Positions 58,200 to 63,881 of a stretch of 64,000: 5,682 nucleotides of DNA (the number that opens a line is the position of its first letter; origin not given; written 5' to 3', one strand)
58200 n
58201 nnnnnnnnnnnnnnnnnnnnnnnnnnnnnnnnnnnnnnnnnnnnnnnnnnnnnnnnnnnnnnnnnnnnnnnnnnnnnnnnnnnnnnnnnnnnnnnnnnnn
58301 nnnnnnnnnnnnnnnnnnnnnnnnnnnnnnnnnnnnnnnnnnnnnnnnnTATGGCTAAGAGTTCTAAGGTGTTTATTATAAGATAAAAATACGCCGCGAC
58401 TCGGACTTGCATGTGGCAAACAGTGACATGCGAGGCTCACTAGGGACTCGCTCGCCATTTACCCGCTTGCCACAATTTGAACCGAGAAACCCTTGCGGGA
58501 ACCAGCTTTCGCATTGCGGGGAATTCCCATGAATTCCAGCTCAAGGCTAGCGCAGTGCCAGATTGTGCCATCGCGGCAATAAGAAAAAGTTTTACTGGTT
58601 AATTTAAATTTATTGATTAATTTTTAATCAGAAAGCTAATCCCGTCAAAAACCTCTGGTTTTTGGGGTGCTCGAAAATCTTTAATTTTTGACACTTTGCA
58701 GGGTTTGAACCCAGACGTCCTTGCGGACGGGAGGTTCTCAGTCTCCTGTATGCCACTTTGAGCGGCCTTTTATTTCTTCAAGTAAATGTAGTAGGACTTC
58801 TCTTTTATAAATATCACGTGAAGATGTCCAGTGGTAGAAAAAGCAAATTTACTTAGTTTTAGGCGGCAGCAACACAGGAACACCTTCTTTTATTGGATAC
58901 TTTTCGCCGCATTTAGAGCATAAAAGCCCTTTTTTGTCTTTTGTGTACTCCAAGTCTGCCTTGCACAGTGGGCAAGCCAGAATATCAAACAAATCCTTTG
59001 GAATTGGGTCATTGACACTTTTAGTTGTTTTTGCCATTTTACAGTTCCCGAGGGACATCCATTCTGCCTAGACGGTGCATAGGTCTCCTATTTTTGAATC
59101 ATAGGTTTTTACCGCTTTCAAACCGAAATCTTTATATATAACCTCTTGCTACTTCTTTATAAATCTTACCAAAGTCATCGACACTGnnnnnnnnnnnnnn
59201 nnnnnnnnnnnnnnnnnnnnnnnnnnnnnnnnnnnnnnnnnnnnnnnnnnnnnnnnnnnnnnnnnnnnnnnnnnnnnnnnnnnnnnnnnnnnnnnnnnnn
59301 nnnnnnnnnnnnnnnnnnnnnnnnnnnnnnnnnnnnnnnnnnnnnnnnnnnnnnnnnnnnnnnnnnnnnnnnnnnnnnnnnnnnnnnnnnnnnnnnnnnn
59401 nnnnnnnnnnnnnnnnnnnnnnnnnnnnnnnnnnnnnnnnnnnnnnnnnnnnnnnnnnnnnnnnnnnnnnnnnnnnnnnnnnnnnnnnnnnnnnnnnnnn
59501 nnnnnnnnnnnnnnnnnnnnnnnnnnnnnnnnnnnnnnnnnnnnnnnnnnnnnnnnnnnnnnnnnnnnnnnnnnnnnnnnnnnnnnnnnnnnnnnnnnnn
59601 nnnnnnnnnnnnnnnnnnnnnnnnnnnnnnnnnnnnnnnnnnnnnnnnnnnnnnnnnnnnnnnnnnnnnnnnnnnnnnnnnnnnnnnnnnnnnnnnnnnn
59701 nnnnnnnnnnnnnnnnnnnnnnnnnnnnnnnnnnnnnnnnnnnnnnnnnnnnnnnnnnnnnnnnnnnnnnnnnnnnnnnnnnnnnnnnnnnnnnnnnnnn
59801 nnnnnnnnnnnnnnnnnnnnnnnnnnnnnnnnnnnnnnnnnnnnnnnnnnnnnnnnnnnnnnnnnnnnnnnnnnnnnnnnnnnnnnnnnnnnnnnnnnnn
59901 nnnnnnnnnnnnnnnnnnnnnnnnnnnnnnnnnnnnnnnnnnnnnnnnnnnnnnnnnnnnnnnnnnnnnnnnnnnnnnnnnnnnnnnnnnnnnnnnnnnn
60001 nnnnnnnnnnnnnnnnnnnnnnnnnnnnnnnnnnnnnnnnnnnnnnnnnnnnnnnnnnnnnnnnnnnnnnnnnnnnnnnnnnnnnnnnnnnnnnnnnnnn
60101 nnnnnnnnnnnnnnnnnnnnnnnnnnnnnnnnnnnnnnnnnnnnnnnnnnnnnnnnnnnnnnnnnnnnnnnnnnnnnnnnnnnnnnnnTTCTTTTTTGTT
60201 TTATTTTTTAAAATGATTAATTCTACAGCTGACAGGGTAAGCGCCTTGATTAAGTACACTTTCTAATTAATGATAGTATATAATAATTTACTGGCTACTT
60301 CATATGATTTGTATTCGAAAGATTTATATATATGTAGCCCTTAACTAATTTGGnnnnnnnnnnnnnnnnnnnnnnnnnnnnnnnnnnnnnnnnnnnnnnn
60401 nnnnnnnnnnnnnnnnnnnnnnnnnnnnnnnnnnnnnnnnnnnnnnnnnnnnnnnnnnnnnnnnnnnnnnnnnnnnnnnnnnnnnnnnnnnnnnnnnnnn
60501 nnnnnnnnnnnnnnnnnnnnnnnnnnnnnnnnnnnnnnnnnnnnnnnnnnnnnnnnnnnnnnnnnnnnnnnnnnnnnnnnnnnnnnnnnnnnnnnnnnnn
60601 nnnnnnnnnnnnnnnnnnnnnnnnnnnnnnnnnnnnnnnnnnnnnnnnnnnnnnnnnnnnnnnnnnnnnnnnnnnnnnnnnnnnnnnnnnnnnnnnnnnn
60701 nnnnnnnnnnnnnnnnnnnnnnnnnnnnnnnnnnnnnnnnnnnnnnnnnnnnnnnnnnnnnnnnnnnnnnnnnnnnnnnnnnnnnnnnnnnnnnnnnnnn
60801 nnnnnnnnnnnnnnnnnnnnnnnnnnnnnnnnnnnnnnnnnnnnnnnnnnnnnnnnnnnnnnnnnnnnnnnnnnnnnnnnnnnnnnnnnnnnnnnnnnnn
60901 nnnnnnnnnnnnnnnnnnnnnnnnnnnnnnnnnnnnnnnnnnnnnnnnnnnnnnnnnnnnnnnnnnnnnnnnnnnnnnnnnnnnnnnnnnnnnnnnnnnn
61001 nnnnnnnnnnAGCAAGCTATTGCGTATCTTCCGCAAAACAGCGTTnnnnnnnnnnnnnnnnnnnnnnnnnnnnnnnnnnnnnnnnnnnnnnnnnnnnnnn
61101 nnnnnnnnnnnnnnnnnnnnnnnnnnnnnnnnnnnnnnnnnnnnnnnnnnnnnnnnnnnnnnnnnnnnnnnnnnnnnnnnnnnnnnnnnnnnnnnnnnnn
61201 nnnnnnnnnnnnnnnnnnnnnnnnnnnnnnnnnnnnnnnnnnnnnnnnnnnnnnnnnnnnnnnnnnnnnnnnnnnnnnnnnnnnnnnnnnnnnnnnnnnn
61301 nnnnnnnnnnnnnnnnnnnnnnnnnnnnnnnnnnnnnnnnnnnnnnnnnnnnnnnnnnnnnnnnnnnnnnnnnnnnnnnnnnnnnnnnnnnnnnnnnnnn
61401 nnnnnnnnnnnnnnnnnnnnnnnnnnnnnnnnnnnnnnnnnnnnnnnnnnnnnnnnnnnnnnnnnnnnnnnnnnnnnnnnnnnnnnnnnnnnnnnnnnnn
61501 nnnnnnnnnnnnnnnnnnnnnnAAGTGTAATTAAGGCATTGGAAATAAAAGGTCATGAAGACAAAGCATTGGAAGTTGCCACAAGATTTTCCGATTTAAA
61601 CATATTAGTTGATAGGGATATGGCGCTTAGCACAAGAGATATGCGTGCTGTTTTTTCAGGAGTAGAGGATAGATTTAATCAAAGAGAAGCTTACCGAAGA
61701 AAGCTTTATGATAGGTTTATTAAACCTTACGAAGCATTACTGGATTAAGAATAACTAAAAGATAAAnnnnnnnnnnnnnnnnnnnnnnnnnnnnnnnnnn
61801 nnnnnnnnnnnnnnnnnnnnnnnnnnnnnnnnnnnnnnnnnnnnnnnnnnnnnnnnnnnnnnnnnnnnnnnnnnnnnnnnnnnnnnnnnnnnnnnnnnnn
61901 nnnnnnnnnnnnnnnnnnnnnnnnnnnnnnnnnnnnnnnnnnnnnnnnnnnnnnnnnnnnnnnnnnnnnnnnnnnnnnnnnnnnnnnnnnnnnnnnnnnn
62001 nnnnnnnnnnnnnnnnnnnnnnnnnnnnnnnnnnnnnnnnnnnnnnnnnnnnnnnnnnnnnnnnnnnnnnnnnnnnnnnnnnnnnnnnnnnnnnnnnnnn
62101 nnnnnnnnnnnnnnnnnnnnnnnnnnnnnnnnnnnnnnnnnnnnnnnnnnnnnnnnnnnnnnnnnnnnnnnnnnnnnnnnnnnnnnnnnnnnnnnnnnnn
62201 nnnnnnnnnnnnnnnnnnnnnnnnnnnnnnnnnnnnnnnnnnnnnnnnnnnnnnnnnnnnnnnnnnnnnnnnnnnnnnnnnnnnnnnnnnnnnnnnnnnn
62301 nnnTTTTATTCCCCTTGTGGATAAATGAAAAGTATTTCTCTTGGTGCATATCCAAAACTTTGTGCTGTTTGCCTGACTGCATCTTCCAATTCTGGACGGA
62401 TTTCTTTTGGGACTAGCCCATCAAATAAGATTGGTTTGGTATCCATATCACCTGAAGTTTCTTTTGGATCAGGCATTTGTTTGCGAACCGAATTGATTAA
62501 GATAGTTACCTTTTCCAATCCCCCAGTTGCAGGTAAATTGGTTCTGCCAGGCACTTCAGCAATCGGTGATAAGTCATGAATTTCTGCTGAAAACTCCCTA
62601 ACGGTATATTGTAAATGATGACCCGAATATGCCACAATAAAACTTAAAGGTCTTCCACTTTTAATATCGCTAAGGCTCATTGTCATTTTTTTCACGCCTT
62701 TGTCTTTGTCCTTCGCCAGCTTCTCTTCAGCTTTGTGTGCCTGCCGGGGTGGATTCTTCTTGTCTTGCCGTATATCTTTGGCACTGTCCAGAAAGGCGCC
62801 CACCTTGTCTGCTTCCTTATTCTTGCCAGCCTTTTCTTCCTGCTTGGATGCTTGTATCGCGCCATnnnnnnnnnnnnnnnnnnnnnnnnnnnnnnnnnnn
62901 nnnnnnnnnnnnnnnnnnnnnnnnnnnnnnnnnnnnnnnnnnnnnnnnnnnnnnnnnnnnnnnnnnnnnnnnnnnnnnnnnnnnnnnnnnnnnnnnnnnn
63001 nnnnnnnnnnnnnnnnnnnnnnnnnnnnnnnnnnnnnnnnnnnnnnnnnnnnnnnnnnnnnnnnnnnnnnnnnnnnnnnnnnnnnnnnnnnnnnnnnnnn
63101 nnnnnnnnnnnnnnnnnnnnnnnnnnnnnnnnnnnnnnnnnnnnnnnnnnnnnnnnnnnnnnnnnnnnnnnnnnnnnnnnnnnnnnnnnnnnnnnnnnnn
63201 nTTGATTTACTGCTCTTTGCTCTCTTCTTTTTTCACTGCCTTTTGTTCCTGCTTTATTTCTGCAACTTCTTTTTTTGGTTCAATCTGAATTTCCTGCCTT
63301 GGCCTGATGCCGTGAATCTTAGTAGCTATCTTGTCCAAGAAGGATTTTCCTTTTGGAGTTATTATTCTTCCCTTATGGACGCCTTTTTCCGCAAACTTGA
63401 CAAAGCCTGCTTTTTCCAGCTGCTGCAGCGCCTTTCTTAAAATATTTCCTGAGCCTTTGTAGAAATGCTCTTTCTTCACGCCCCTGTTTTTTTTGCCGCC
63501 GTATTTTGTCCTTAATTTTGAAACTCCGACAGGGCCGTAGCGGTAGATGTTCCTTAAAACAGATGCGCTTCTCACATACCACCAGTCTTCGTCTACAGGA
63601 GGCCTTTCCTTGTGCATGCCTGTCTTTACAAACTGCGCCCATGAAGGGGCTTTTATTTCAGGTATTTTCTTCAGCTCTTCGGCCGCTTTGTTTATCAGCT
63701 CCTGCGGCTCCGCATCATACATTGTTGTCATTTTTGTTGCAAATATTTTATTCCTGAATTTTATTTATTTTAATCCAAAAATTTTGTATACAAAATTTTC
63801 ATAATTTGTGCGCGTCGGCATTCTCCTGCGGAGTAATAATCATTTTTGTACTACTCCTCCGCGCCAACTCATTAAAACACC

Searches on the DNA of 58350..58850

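Call 66: search_rna_families(source=window, start=58350, end=58850, threshold=evalue, max_evalue=10)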
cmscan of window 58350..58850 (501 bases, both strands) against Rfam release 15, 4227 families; matches with E-value up to 10: 2.
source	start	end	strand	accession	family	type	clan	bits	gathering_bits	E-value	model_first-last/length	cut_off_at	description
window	58581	58663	-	RF02434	SpF39_sRNA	Gene; sRNA;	-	21.7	60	2.9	1-109/109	no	Streptococcus sRNA SpF39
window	58466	58543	+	RF02922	RAGATH-32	Cis-reg;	-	16.1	41.8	0.31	1-78/78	no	RAGATH-32 RNA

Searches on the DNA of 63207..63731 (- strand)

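Call 72: search_rna_families(source=L078, start=3380, end=3860, threshold=evalue, max_evalue=1)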
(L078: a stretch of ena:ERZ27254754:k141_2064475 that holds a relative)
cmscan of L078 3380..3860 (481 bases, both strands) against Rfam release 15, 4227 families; matches with E-value up to 1: 1.
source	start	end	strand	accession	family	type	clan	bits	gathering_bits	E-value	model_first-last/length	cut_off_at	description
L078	3629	3706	+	RF00833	mir-70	Gene; miRNA;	-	18.9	90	0.6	1-79/79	no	mir-70 microRNA precursor family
